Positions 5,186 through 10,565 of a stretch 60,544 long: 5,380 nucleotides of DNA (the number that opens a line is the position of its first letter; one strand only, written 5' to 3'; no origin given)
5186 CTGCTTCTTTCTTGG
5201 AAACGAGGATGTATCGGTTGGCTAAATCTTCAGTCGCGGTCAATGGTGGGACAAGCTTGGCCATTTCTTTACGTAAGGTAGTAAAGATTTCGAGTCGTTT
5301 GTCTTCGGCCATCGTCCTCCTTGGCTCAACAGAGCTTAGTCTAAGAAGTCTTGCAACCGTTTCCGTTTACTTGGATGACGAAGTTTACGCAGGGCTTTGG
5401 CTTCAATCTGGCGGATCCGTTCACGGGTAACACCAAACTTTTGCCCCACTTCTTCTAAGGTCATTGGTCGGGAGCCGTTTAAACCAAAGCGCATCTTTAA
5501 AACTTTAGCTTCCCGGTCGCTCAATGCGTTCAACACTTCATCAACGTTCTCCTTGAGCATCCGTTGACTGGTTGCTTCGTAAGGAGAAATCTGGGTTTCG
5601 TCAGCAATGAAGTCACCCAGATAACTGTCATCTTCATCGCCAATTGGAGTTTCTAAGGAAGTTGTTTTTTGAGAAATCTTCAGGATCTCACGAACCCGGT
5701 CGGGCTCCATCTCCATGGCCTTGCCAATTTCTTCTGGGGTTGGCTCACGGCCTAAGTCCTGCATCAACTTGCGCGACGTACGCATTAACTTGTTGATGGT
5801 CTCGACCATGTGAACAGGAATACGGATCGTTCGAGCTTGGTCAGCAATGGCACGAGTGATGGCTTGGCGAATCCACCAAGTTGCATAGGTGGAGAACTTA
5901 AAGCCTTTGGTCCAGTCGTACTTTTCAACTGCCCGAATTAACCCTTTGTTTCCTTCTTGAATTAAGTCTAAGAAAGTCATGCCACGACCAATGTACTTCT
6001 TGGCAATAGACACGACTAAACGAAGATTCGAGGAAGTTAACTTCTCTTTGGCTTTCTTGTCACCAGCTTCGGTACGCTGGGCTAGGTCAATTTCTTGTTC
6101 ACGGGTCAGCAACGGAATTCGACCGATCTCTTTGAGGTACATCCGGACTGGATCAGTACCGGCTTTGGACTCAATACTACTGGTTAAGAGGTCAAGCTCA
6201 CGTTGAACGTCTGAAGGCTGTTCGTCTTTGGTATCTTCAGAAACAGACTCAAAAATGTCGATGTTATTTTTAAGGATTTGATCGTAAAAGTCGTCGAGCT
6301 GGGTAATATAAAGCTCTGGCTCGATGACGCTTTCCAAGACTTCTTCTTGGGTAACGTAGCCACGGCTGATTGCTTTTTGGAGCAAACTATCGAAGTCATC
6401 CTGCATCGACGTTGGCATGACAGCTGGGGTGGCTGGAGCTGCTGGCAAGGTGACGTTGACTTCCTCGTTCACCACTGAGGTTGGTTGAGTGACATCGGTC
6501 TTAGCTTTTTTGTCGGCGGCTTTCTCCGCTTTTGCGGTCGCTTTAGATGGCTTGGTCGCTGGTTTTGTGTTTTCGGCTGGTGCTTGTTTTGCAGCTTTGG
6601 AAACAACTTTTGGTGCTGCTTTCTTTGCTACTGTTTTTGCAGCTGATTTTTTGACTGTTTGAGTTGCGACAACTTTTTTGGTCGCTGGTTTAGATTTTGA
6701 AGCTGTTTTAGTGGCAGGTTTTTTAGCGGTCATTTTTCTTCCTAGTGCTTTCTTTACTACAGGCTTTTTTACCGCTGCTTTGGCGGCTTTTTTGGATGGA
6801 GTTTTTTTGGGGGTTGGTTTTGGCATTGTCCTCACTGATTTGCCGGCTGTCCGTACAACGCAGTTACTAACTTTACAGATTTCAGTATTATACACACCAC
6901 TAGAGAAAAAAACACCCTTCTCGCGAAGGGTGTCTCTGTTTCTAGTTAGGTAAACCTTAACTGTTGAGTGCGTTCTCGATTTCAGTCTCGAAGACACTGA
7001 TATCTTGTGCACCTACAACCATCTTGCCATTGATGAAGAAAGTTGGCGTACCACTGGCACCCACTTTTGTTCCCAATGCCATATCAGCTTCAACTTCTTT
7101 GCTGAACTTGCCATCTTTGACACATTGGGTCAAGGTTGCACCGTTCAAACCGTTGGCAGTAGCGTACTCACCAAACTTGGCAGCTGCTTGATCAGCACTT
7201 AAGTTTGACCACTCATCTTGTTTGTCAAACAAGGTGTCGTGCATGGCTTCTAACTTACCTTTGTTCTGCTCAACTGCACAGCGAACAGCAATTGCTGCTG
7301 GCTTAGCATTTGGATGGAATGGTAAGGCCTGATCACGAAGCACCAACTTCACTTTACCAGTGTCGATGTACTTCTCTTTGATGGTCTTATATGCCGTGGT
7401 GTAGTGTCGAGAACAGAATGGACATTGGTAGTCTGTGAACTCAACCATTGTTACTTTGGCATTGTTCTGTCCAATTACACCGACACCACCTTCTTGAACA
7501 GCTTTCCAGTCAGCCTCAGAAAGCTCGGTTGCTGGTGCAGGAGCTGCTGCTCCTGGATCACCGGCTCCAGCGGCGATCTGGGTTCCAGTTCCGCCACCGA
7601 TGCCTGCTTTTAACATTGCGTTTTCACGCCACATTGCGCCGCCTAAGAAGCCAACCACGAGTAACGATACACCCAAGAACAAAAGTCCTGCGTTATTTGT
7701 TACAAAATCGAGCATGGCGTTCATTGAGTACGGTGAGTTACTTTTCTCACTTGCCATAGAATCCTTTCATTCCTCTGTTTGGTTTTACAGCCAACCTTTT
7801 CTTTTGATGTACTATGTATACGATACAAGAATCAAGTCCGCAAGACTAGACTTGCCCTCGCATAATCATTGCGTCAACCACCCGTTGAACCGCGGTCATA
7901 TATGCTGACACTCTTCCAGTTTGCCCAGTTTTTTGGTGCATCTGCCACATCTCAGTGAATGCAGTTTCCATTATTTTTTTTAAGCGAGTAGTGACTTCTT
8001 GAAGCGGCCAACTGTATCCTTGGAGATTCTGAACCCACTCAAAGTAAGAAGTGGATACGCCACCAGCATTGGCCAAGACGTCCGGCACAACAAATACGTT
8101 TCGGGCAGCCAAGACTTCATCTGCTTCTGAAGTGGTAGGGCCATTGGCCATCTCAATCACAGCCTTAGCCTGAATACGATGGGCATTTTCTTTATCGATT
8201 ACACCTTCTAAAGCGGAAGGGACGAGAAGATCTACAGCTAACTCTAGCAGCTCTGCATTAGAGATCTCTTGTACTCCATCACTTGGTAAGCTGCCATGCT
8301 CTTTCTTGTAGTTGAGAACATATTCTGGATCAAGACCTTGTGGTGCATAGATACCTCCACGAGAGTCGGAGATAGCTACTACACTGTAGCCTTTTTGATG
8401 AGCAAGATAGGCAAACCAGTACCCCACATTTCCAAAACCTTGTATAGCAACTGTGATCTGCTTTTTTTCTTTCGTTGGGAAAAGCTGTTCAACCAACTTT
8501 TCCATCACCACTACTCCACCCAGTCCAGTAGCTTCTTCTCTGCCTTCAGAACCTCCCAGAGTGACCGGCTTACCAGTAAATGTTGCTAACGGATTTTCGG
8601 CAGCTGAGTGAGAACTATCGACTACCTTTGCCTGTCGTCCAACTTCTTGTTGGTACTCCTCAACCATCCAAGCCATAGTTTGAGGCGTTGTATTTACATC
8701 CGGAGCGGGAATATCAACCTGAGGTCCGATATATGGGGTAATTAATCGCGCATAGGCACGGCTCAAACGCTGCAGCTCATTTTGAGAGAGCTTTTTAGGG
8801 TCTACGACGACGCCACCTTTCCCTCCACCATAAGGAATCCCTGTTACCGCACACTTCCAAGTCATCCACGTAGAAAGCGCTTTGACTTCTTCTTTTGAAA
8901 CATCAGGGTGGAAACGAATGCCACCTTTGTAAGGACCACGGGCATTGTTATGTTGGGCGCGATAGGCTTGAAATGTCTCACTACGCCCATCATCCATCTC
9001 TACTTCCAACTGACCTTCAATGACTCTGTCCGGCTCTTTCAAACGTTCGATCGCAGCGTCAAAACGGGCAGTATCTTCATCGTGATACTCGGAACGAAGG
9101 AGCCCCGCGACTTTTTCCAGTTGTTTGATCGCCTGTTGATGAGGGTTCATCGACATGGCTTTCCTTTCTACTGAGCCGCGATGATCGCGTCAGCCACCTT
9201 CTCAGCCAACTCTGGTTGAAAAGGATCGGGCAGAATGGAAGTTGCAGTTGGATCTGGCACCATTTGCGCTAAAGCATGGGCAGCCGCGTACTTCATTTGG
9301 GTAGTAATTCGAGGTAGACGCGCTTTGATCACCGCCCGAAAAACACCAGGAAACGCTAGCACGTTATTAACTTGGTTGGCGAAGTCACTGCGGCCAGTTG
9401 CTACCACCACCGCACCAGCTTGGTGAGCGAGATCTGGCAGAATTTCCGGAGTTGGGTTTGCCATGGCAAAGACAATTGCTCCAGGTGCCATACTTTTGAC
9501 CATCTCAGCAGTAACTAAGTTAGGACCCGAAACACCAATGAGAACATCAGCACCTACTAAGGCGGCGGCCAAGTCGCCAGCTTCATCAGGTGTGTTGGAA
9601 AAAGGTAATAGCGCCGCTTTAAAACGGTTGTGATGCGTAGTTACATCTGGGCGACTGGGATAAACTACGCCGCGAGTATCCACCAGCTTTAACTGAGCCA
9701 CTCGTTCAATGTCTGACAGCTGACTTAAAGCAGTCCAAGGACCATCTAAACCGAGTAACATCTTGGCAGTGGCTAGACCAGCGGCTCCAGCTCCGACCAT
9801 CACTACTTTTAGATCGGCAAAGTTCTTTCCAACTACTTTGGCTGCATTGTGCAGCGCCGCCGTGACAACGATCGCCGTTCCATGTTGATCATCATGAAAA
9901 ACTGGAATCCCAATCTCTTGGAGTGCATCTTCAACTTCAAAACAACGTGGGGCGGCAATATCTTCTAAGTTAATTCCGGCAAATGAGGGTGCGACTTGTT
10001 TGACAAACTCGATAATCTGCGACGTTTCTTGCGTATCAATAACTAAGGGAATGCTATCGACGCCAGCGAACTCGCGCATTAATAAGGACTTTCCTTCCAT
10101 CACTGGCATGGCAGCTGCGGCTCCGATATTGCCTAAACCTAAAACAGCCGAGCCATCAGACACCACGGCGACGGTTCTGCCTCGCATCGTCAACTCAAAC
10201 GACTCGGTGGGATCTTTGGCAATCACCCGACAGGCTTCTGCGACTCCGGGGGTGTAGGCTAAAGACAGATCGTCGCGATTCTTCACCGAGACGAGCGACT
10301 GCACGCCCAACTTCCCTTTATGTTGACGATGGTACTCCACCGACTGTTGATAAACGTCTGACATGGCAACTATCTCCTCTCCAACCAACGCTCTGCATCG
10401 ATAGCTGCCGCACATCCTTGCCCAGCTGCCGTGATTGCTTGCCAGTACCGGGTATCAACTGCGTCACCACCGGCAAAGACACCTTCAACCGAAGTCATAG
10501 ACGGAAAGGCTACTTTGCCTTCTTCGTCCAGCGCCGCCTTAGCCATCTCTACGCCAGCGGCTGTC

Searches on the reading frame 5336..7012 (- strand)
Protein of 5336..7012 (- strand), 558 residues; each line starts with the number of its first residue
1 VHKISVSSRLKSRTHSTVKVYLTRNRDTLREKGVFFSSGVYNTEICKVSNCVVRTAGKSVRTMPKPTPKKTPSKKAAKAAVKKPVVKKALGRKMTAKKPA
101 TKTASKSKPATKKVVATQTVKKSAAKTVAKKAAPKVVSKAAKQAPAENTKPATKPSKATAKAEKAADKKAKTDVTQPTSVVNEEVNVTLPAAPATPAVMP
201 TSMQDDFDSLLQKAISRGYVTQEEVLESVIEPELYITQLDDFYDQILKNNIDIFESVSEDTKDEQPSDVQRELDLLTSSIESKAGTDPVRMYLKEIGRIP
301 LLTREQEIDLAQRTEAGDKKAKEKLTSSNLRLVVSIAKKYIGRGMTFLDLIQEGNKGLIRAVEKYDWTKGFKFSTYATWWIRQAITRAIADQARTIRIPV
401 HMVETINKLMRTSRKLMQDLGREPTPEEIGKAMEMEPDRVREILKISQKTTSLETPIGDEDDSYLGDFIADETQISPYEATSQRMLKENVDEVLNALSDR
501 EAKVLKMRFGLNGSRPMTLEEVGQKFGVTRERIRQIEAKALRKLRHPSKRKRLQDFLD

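Call 75: search_protein_families(library=pfam, proteins=[window:5336-7012:-], max_evalue=0.00001)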
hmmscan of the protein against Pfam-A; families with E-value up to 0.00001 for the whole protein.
window:5336-7012:- (558 aa): 5 families
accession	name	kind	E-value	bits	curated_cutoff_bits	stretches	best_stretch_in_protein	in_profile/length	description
PF04539.22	Sigma70_r3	-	1.6e-27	95.8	25.3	1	404-479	1-76/78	Sigma-70 region 3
PF04542.20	Sigma70_r2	-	5.5e-22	77.8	24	1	327-395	3-71/71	Sigma-70 region 2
PF04545.22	Sigma70_r4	-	3.9e-20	71.6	24.1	1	493-546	1-50/50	Sigma-70, region 4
PF00140.25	Sigma70_r1_2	-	1.6e-17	63.6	22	1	287-319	1-33/34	Sigma-70 factor, region 1.2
PF03979.19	Sigma70_r1_1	-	2.6e-06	27.7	22.5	1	204-267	4-70/81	Sigma-70 factor, region 1.1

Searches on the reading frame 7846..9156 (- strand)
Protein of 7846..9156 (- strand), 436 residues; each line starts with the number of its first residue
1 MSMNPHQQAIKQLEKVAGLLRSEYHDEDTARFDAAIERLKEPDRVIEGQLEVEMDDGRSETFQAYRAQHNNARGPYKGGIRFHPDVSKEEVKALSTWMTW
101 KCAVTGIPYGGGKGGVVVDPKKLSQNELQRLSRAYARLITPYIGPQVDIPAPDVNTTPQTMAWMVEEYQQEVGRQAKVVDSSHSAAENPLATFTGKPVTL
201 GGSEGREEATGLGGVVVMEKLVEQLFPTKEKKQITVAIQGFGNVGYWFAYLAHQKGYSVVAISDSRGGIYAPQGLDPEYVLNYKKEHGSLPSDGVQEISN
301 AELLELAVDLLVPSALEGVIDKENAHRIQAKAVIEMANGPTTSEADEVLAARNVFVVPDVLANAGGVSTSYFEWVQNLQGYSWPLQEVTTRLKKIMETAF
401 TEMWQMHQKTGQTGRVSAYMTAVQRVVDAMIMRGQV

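Call 75: search_protein_families(library=pfam, proteins=[window:7846-9156:-], max_evalue=0.00001)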
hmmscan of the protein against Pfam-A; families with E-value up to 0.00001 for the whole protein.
window:7846-9156:- (436 aa): 2 families
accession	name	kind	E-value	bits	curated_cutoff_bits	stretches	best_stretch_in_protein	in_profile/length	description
PF00208.27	ELFV_dehydrog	-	8.9e-78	261.8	23.4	1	201-434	1-241/241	Glutamate/Leucine/Phenylalanine/Valine dehydrogenase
PF02812.23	ELFV_dehydrog_N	-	4.9e-59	198.1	25.3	1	42-169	1-128/129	Glu/Leu/Phe/Val dehydrogenase, dimerisation domain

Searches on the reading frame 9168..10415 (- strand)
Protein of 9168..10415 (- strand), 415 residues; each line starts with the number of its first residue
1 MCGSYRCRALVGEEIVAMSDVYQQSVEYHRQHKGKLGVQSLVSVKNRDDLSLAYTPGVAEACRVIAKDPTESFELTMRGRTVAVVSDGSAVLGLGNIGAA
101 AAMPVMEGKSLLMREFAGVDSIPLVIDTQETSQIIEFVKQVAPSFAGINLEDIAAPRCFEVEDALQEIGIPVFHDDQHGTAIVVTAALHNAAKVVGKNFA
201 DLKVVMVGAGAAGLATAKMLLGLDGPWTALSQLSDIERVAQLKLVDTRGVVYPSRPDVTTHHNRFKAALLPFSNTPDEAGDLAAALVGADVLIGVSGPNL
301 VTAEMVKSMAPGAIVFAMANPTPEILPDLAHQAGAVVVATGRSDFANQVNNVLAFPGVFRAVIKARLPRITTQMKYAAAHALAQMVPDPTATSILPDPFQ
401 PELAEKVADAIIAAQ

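Call 75: search_protein_families(library=pfam, proteins=[window:9168-10415:-], max_evalue=0.00001)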
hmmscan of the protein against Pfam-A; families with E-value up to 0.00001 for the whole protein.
window:9168-10415:- (415 aa): 3 families
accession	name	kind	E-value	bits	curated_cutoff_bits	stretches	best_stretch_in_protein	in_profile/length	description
PF00390.24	malic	-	1.9e-27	96.7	23.1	1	41-165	9-181/182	Malic enzyme, N-terminal domain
PF03949.21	Malic_M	-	1.1e-25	90.9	23.5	1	179-397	3-238/258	Malic enzyme, NAD binding domain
PF01262.27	AlaDh_PNT_C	-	1.3e-07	31.7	23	1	201-319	28-129/214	Alanine dehydrogenase/PNT, C-terminal domain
